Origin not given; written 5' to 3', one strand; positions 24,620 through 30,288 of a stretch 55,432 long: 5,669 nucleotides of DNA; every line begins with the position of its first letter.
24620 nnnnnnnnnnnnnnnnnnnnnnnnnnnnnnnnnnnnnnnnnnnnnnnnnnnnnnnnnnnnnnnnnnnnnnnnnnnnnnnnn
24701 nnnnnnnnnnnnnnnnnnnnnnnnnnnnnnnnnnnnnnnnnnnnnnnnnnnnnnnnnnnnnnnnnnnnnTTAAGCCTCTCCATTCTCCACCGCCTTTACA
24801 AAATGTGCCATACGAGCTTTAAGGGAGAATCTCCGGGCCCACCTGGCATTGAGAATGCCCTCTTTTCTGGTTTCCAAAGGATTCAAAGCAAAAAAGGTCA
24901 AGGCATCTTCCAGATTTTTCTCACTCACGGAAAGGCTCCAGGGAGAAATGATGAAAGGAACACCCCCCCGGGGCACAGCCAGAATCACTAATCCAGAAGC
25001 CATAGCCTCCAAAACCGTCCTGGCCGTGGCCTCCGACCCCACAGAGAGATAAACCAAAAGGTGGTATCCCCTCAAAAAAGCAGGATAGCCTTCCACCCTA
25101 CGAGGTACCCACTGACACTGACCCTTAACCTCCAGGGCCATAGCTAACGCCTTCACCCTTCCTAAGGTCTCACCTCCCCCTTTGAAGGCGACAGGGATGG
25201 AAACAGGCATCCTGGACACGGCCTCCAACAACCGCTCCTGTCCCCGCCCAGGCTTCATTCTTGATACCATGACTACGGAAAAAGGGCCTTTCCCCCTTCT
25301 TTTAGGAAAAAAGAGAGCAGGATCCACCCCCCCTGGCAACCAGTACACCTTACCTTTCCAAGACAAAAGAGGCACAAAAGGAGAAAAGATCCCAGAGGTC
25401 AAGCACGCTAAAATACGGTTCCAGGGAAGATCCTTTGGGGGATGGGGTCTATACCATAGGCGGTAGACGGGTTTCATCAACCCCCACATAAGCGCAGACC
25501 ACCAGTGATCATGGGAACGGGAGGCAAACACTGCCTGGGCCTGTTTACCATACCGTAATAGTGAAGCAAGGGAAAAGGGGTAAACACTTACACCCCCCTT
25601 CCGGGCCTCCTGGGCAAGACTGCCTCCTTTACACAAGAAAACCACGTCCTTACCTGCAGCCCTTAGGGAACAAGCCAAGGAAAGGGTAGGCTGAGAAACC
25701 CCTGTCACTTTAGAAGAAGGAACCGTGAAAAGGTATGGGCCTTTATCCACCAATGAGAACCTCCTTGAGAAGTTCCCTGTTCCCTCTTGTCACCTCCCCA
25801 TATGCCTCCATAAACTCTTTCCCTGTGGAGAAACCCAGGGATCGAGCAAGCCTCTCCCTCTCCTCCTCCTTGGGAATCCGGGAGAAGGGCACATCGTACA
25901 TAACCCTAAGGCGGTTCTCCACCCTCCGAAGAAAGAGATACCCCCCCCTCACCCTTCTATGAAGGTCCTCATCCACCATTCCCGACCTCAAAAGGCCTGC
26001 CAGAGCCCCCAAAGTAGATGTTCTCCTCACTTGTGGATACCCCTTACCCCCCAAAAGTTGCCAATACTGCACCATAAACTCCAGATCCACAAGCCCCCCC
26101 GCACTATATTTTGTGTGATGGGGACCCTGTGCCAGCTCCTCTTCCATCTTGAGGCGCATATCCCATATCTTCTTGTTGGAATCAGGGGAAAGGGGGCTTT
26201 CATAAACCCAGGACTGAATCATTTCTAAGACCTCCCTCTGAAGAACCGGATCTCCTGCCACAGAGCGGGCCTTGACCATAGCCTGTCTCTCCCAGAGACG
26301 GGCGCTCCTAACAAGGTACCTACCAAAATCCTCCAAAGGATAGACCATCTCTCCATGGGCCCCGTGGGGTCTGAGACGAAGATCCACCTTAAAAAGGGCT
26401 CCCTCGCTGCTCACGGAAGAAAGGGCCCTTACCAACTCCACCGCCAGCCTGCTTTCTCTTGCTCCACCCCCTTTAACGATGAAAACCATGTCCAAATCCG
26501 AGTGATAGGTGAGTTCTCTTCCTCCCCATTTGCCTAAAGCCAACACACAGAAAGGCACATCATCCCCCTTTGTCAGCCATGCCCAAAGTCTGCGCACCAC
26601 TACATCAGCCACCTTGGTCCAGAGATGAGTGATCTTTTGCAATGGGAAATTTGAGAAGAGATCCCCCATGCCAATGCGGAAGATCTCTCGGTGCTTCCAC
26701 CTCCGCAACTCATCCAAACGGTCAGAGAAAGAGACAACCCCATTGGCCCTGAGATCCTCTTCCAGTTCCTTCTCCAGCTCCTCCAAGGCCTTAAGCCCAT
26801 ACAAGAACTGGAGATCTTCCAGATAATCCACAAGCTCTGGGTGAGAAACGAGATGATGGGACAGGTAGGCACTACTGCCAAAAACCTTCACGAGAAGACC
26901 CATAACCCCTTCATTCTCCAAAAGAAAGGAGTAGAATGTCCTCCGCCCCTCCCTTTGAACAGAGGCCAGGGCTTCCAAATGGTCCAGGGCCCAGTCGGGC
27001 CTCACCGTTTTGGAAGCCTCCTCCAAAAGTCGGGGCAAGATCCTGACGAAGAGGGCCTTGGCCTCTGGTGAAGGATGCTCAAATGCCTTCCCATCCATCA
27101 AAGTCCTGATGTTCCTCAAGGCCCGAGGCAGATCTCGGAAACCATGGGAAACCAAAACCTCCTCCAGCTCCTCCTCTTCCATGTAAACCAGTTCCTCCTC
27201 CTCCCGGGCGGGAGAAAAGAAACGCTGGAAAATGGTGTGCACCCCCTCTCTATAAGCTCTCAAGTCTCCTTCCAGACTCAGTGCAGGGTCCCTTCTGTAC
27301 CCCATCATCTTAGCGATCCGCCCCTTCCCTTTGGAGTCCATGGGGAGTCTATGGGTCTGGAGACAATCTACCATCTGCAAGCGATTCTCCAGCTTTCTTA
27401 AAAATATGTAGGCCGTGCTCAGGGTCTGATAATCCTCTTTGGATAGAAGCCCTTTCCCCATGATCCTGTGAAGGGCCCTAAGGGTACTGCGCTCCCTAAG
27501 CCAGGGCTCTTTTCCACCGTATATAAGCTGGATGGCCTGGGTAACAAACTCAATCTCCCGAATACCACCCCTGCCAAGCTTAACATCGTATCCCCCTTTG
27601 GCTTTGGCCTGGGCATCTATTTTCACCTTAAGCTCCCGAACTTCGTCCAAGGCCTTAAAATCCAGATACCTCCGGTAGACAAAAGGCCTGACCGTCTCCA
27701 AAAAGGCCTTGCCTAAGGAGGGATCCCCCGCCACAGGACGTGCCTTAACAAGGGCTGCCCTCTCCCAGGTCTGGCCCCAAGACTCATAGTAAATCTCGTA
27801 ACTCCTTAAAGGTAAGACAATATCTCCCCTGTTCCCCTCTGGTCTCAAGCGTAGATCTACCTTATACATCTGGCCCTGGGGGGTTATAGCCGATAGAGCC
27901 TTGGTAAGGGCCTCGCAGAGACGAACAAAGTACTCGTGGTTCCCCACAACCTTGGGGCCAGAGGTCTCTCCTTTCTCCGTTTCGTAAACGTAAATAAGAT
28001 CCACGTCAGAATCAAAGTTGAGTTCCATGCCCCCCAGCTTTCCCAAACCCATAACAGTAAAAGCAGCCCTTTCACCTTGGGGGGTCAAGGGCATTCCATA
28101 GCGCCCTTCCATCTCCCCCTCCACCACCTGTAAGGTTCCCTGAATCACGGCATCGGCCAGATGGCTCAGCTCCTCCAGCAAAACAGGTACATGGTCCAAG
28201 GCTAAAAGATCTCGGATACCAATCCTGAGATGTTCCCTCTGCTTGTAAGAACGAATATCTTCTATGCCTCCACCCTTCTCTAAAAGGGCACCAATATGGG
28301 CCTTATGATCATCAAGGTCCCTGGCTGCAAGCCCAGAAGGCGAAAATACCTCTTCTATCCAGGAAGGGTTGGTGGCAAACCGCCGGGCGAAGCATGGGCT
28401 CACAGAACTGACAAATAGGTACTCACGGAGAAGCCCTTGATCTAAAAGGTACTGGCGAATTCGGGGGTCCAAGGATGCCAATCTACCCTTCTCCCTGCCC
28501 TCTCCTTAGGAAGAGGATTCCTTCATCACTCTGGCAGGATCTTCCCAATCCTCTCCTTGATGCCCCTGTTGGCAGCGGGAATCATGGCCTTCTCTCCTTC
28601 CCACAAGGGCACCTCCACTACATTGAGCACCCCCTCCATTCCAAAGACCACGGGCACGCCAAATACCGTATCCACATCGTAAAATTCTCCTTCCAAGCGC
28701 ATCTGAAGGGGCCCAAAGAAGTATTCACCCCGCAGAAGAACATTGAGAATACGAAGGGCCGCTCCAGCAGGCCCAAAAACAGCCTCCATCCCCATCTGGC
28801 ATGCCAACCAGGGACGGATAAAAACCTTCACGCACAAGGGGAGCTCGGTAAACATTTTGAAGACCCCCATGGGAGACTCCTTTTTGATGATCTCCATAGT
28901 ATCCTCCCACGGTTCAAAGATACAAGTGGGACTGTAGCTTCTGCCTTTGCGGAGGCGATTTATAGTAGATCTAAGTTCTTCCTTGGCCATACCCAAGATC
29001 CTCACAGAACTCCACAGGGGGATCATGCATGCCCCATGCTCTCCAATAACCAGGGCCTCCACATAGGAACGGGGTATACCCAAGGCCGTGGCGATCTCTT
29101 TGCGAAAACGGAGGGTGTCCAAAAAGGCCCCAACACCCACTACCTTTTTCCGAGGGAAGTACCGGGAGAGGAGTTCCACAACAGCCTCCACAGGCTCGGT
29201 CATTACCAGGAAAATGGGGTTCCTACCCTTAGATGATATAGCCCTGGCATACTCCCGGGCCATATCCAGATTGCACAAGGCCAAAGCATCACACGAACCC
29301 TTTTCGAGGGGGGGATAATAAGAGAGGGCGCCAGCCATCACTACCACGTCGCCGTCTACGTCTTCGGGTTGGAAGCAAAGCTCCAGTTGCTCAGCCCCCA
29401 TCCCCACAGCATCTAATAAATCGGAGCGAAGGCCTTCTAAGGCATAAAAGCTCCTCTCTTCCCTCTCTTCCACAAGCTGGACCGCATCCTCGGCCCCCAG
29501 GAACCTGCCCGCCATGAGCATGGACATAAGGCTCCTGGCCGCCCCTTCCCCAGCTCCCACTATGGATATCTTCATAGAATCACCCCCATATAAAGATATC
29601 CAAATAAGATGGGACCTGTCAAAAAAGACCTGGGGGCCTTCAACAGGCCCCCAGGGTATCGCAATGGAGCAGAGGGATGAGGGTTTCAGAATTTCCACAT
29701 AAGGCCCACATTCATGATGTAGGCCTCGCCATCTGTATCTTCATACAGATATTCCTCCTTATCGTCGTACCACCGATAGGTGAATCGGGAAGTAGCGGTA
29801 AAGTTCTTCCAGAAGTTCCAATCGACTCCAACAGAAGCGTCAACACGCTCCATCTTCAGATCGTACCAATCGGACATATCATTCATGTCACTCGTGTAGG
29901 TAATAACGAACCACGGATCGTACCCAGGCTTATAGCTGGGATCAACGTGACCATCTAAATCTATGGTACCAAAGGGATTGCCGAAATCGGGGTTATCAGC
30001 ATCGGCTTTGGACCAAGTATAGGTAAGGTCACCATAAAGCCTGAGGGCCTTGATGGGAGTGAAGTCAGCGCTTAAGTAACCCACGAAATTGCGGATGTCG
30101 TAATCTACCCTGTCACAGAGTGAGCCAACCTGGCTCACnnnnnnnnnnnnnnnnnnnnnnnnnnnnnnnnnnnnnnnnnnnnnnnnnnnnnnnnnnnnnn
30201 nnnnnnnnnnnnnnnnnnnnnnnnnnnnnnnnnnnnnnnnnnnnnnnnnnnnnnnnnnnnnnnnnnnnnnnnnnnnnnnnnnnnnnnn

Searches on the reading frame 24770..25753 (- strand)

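Call 8: search_protein_families(library=pfam, proteins=[window:24770-25753:-])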
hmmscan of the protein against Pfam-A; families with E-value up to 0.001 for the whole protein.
window:24770-25753:- (327 aa): 3 families
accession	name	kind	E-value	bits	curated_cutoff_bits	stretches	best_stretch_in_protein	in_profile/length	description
PF00534.26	Glycos_transf_1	-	2.5e-14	53.6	26.4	1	148-288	6-155/172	Glycosyl transferases group 1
PF13692.12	Glyco_trans_1_4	-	9.8e-09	36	27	1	159-270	3-116/142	Glycosyl transferases group 1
PF13579.12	Glyco_trans_4_4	-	0.00031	21.5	29.7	0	17-69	1-54/158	Glycosyl transferase 4-like domain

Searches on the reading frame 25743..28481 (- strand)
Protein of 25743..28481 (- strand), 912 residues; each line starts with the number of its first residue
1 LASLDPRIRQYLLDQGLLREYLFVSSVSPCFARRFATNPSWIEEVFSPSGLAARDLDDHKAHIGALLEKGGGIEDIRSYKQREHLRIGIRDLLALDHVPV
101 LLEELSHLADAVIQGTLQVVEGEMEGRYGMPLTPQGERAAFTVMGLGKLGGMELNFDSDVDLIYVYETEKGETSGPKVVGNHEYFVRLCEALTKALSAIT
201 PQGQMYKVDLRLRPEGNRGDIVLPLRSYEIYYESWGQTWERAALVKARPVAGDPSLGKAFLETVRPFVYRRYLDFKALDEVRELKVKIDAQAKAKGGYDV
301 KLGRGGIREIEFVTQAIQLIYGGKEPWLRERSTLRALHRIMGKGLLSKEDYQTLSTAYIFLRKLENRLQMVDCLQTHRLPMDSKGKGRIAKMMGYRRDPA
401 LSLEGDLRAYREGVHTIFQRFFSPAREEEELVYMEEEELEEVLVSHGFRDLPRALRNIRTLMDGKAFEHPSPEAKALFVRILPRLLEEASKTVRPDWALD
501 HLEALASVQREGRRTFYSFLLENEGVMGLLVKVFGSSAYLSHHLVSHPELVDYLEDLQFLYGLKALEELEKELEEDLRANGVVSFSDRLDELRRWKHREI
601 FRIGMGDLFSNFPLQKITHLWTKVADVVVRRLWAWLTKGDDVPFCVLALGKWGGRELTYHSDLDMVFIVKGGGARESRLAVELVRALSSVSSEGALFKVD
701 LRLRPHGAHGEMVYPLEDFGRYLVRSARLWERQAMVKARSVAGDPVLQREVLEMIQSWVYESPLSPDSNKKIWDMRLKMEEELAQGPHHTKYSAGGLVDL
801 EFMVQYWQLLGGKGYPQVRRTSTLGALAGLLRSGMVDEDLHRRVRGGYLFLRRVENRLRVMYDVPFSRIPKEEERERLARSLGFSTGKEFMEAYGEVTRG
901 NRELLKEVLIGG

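Call 8: search_protein_families(library=pfam, proteins=[window:25743-28481:-])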
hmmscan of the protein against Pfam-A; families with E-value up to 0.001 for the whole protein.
window:25743-28481:- (912 aa): 4 families
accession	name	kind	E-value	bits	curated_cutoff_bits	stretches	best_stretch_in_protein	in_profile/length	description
PF03710.21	GlnE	-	7e-109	363.5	24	2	24-262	7-251/252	Glutamate-ammonia ligase adenylyltransferase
PF08335.16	GlnD_UR_UTase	-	3.1e-47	160.6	21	2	287-422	6-141/141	GlnD PII-uridylyltransferase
PF03445.19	DUF294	-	5.1e-10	39.8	21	1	613-671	16-77/138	Putative nucleotidyltransferase DUF294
PF10335.14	DUF294_C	-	0.00014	22.2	22.5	0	328-371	59-102/145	Putative nucleotidyltransferase substrate binding domain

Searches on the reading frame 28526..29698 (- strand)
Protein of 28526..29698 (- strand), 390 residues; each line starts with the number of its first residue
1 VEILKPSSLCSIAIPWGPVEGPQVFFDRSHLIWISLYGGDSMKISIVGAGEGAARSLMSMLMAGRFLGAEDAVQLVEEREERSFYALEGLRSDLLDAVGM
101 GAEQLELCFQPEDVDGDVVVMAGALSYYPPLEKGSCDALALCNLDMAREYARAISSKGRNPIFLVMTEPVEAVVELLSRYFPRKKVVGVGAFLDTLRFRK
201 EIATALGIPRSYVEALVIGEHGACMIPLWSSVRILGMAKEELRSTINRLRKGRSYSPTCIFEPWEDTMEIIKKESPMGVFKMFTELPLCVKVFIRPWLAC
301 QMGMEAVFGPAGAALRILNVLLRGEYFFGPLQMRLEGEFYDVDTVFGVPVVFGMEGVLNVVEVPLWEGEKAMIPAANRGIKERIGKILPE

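Call 8: search_protein_families(library=pfam, proteins=[window:28526-29698:-])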
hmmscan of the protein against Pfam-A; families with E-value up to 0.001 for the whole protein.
window:28526-29698:- (390 aa): 2 families
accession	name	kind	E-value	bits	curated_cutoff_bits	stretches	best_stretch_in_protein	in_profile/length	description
PF02866.23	Ldh_1_C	-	3.5e-11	43.9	22.6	1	193-239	3-49/174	lactate/malate dehydrogenase, alpha/beta C-terminal domain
PF00056.29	Ldh_1_N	-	3e-05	24.5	27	1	42-188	1-141/141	lactate/malate dehydrogenase, NAD binding domain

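Call 59: search_protein_families(library=ncbifam, proteins=[window:28526-29698:-], max_evalue=0.00001)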
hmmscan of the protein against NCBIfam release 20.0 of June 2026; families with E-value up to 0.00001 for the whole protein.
window:28526-29698:- (390 aa): 7 families
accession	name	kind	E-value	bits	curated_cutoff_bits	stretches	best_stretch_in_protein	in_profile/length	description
NF004863.0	PRK06223.1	subfamily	2e-35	122.4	283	2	41-243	3-198/313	malate dehydrogenase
TIGR01771.1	L-LDH-NAD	equivalog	9.2e-26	90.9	303.55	1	139-247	85-195/299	L-lactate dehydrogenase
NF000824.0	PRK00066.1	subfamily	1.7e-24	86.7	339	1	43-245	8-203/316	L-lactate dehydrogenase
TIGR01763.1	MalateDH_bact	equivalog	9.2e-24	84.2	351.85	1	42-244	2-197/305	malate dehydrogenase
NF041314.1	Malate_DH_Halo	equivalog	1.7e-18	66.8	550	1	180-240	135-195/304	malate dehydrogenase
TIGR01772.1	MDH_euk_gproteo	equivalog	1.4e-07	31.1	273.05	1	115-252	67-208/313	malate dehydrogenase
TIGR01759.1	MalateDH-SF1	subfamily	8.2e-07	28.3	345.65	1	41-235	3-200/327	malate dehydrogenase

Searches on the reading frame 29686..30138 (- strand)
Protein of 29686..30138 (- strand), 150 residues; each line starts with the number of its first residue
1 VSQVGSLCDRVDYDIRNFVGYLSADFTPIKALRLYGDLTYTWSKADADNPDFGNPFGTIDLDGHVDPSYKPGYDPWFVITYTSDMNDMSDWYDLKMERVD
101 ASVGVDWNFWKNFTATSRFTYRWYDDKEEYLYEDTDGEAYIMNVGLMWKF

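Call 8: search_protein_families(library=pfam, proteins=[window:29686-30138:-])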
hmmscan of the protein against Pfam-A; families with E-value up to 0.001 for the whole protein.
window:29686-30138:- (150 aa): 1 family
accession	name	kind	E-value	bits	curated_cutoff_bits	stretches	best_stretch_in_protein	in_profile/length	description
PF13505.12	OMP_b-brl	-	2.9e-05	24.7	28.7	1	18-150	87-175/175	Outer membrane protein beta-barrel domain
